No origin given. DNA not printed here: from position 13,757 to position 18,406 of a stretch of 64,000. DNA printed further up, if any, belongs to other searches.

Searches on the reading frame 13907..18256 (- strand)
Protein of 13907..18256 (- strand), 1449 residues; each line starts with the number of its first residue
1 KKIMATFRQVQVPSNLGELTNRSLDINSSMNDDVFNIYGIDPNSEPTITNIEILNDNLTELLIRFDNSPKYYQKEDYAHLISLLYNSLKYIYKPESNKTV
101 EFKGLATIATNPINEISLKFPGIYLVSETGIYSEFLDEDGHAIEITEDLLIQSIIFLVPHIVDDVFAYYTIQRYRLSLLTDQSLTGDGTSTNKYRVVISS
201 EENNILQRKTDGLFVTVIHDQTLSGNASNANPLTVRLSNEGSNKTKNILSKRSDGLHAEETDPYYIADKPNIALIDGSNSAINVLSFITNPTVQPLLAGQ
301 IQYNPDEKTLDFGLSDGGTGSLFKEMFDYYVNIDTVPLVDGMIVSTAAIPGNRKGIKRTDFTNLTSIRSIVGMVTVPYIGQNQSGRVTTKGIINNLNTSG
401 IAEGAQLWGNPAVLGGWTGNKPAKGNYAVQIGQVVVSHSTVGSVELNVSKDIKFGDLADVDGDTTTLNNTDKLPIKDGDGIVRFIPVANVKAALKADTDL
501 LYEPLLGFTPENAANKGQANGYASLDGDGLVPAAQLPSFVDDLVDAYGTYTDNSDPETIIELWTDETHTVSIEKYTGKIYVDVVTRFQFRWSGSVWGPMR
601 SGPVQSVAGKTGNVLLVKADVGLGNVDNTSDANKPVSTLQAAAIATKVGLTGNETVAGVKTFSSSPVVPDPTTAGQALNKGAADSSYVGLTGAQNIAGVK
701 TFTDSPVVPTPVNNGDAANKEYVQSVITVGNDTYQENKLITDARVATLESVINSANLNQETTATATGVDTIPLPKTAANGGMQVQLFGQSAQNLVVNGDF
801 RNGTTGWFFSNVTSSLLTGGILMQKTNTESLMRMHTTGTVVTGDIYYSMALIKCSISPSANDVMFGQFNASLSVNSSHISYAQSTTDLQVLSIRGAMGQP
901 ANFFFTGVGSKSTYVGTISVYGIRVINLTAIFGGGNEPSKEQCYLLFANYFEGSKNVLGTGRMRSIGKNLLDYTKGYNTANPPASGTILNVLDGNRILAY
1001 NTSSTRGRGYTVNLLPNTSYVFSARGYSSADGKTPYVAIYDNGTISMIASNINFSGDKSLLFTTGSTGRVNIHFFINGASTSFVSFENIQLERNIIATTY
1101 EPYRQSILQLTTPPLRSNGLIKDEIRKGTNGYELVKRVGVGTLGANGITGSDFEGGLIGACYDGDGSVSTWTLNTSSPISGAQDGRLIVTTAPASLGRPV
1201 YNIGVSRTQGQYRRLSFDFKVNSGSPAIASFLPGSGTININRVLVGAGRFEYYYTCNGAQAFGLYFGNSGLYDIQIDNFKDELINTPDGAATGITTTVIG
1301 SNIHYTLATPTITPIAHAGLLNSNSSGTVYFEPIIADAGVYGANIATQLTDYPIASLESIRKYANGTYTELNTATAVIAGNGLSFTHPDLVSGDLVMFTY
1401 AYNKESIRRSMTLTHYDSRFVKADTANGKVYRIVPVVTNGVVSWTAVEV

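Call 9: search_protein_families(library=phrogs, proteins=[window:13907-18256:-], max_evalue=0.001)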
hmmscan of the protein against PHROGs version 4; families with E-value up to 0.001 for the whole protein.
window:13907-18256:- (1449 aa): 15 families
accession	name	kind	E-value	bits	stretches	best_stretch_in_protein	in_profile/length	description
phrog_13892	-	tail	1.6e-20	74.7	1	510-726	454-656/676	minor tail protein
phrog_38418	-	unknown function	5.1e-20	72.8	3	611-647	283-319/472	-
phrog_38707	-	unknown function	5.2e-20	72.6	2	606-674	394-462/675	-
phrog_5207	-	unknown function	7.7e-17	62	1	518-727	382-583/689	-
phrog_2952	-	tail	4.6e-11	43.4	1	602-652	174-224/488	minor tail protein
phrog_23595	-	tail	5.2e-11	43.1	1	514-653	250-380/440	minor tail protein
phrog_8780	-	tail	2.8e-09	36.7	1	602-793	412-600/755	minor tail protein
phrog_35419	-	tail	6.3e-08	33.3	1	591-771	149-318/414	tail fiber protein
phrog_30593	-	unknown function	1.7e-07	31.8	1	603-648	91-137/322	-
phrog_24819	-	unknown function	1.9e-07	30.6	1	596-638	48-89/823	-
phrog_24919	-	tail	1.7e-06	28.2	1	612-653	110-151/402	tail fiber protein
phrog_8078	-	head and packaging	2.5e-06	26.6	1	606-647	449-490/1392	virion structural protein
phrog_15439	-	other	6.4e-05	24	1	511-604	37-112/290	peptidase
phrog_20004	-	unknown function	0.00022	22.2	1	641-673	144-176/177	-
phrog_10512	-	head and packaging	0.00052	20.3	0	640-664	328-355/444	virion structural protein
